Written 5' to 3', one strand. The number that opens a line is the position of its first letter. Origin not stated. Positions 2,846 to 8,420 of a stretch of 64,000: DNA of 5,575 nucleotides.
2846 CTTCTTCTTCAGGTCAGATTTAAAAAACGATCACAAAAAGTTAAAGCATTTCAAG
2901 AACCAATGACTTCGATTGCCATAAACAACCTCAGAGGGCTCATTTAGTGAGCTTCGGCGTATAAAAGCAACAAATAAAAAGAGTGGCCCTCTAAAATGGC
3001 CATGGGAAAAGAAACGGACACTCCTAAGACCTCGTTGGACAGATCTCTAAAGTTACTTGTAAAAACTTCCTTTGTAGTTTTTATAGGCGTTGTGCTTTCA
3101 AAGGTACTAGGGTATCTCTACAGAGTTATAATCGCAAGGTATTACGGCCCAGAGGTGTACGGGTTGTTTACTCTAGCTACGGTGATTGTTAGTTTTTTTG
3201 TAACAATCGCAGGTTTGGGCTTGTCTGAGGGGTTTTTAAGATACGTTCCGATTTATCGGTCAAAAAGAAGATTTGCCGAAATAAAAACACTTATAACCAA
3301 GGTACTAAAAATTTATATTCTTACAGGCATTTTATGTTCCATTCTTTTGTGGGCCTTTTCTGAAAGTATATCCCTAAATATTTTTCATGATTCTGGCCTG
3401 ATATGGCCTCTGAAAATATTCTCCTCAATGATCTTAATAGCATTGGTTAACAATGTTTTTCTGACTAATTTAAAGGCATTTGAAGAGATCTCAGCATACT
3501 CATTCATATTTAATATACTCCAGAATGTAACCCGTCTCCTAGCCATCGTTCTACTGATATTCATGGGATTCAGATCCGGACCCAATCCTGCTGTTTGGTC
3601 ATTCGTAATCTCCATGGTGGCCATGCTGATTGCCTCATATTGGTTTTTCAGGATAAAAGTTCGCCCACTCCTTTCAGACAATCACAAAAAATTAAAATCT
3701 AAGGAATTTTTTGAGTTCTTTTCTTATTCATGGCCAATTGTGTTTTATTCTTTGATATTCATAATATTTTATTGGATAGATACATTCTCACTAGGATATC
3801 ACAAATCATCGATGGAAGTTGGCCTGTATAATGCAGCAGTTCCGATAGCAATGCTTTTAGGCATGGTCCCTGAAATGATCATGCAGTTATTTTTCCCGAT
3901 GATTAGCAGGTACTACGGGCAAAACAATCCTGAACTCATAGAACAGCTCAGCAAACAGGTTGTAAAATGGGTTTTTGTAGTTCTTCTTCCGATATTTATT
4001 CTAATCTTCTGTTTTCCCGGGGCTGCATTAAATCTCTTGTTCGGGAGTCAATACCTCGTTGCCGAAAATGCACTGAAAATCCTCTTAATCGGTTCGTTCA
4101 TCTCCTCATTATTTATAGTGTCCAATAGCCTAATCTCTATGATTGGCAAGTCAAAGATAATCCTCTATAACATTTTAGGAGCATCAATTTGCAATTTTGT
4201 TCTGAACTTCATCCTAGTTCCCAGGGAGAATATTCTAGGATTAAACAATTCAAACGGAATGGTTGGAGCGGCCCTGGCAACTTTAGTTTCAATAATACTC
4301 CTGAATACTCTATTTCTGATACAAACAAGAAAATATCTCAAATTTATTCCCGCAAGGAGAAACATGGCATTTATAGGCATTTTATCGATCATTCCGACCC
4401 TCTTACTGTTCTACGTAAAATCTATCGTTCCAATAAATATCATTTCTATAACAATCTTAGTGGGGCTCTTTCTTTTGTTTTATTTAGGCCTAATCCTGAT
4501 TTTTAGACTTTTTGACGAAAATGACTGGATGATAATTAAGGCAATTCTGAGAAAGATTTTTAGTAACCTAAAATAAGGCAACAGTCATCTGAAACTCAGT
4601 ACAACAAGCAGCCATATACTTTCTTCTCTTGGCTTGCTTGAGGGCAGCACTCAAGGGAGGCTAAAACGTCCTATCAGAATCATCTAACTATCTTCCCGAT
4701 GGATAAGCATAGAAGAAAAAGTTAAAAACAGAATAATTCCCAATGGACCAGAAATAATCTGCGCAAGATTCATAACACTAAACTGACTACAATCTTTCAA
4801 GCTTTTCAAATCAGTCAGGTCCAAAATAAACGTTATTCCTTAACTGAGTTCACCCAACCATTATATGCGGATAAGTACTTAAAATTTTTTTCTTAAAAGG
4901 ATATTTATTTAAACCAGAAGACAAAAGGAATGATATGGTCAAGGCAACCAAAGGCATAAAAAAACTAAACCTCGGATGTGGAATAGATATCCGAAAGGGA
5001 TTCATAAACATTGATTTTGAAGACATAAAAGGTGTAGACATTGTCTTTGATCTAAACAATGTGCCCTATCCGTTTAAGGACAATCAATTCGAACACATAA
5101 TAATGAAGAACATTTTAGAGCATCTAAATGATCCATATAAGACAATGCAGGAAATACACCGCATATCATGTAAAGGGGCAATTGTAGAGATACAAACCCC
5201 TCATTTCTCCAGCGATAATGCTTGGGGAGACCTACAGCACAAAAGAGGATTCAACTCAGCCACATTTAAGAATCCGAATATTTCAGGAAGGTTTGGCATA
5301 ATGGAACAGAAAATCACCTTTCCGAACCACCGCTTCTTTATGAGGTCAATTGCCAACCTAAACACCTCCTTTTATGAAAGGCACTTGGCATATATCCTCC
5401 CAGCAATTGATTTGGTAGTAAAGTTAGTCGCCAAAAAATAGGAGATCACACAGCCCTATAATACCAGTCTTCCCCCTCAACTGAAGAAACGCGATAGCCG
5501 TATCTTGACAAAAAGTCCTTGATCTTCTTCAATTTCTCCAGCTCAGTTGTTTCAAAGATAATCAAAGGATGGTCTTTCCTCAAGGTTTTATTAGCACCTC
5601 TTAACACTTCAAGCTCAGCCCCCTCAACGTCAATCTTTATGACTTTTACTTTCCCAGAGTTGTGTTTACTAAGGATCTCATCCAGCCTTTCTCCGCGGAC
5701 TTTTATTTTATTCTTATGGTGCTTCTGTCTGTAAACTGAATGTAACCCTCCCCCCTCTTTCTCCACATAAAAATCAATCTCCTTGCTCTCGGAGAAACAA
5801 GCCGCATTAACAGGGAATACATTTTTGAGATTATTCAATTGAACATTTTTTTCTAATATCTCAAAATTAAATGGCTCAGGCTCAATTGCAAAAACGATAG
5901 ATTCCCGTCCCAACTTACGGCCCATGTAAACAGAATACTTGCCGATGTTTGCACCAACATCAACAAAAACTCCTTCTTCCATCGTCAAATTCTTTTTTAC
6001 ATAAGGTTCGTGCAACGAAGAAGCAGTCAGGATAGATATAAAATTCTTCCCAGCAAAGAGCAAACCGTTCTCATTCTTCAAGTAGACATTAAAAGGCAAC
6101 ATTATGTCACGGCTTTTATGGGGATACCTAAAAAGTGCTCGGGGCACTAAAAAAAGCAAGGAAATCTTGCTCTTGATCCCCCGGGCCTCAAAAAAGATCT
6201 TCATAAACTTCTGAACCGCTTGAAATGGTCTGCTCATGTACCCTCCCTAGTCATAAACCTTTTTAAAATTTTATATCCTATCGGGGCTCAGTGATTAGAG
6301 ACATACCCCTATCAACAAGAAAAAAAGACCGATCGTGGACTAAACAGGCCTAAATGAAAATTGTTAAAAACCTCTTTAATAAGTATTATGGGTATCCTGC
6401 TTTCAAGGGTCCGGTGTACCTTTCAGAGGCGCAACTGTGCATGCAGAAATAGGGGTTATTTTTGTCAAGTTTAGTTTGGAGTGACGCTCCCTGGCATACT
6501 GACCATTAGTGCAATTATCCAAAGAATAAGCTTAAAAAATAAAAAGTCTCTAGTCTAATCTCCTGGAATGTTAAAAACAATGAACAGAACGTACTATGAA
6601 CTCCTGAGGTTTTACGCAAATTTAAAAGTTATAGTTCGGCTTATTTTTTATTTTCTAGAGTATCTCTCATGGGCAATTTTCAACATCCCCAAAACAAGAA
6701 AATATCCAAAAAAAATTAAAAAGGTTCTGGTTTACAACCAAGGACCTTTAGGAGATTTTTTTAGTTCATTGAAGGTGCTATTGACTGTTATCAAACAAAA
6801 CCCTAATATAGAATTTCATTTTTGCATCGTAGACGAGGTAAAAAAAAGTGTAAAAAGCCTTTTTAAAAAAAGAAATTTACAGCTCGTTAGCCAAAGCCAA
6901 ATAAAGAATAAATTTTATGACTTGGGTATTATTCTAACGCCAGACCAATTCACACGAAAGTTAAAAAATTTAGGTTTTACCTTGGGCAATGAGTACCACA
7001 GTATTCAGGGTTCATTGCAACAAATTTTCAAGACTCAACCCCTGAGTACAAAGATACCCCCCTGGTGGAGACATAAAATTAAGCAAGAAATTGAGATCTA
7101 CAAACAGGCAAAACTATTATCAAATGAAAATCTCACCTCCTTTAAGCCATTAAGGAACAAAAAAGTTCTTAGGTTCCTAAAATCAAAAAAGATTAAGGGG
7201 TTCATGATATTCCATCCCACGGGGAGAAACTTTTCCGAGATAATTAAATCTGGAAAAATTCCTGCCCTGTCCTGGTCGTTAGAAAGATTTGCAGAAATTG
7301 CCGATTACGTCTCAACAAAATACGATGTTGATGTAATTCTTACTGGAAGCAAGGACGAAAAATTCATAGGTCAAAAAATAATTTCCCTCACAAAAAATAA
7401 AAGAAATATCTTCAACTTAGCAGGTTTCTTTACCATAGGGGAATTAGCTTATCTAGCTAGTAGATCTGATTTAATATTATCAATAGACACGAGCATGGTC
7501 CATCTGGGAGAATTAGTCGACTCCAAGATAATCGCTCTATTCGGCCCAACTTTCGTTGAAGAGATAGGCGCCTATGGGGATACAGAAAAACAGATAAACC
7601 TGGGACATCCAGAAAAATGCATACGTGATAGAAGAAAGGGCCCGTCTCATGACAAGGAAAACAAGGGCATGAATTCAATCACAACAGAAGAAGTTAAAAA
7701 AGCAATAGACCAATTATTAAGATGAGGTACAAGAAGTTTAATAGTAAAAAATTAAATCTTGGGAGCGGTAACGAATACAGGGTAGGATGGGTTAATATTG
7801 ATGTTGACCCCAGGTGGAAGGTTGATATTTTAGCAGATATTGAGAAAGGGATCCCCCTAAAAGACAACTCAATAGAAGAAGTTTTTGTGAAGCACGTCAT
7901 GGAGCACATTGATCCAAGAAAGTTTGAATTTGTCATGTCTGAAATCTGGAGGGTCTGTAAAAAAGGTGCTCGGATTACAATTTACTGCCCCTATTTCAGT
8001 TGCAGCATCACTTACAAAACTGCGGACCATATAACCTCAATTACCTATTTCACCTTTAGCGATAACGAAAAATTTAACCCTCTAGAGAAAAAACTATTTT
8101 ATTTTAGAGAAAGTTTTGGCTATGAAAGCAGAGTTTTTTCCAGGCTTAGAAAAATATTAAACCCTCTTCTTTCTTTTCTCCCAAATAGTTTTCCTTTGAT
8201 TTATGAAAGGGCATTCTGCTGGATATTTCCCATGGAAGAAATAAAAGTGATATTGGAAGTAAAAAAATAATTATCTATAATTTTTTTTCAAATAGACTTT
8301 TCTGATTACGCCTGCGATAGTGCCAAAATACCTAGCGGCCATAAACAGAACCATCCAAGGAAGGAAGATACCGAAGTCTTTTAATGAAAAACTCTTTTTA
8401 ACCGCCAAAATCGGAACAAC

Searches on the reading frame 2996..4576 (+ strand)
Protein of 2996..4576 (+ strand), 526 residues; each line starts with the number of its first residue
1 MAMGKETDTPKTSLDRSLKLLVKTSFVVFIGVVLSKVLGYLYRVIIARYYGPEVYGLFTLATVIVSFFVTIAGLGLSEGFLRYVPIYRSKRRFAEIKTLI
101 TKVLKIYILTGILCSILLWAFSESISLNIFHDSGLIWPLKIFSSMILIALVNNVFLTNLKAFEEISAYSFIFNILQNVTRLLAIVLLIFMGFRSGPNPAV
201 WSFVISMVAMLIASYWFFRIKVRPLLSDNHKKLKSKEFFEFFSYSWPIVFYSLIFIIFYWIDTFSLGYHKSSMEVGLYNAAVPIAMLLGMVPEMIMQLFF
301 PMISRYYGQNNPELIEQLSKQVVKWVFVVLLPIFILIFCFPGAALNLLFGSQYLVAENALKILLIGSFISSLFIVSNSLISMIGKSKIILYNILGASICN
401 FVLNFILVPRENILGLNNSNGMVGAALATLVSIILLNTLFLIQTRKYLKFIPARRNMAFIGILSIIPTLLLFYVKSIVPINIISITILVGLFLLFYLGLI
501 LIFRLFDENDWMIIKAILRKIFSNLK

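Call 80: search_protein_families(library=pfam, proteins=[window:2996-4576:+], max_evalue=0.0001)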
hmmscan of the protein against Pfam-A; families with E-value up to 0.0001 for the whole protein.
window:2996-4576:+ (526 aa): 4 families
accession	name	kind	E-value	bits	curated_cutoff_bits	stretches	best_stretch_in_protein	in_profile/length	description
PF01943.22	Polysacc_synt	-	3.9e-32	112.2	28.2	1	22-306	2-273/274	Polysaccharide biosynthesis protein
PF13440.11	Polysacc_synt_3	-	1.5e-19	70.8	23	1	45-355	1-290/293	Polysaccharide biosynthesis protein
PF01554.23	MatE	-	2.5e-14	53.7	24.9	1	247-406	1-161/161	MatE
PF03023.19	MurJ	-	1.8e-06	27.3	27.4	0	154-473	116-427/451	Lipid II flippase MurJ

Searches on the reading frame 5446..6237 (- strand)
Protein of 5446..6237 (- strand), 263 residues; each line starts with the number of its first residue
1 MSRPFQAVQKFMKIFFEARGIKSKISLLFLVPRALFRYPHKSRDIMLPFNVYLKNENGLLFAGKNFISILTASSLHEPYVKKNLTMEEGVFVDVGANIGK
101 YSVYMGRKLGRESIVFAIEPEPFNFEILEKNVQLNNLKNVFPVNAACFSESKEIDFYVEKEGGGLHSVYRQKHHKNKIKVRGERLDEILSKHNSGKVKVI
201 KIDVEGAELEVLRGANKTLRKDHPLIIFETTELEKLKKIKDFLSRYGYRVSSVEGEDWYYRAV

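Call 81: search_protein_families(library=pfam, proteins=[window:5446-6237:-], max_evalue=0.001)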
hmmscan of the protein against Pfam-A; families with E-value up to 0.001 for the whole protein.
window:5446-6237:- (263 aa): 3 families
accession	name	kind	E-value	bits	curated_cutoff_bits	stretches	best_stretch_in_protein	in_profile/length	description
PF05050.19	Methyltransf_21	-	3.4e-26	92.9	22.7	1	93-250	1-173/173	Methyltransferase FkbM domain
PF05575.17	V_cholerae_RfbT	-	1e-07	32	27.9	1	87-216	79-211/286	Vibrio cholerae RfbT protein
PF02475.24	TRM5-TYW2_MTfase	-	3e-07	31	28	1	85-145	34-94/164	TRM5/TYW2 methyltransferase domain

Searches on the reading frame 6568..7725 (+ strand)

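Call 81: search_protein_families(library=pfam, proteins=[window:6568-7725:+], max_evalue=0.001)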
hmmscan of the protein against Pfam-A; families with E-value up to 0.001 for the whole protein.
window:6568-7725:+ (385 aa): 1 family
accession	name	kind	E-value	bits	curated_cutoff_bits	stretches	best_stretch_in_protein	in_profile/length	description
PF01075.23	Glyco_transf_9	-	2.2e-16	60.3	22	1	165-357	59-239/247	Glycosyltransferase family 9 (heptosyltransferase)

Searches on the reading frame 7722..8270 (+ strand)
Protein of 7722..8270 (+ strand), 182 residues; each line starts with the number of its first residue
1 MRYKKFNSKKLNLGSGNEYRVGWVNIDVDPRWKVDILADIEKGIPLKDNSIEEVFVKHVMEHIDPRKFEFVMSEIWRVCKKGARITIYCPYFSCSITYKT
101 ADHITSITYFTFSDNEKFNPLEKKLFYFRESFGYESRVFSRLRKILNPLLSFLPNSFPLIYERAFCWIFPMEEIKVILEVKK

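Call 81: search_protein_families(library=pfam, proteins=[window:7722-8270:+], max_evalue=0.001)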
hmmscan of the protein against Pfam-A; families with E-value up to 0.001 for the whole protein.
window:7722-8270:+ (182 aa): 1 family
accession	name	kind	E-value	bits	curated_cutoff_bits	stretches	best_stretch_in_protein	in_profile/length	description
PF08241.18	Methyltransf_11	-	6.4e-06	27.2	21.2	1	36-85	47-93/95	Methyltransferase domain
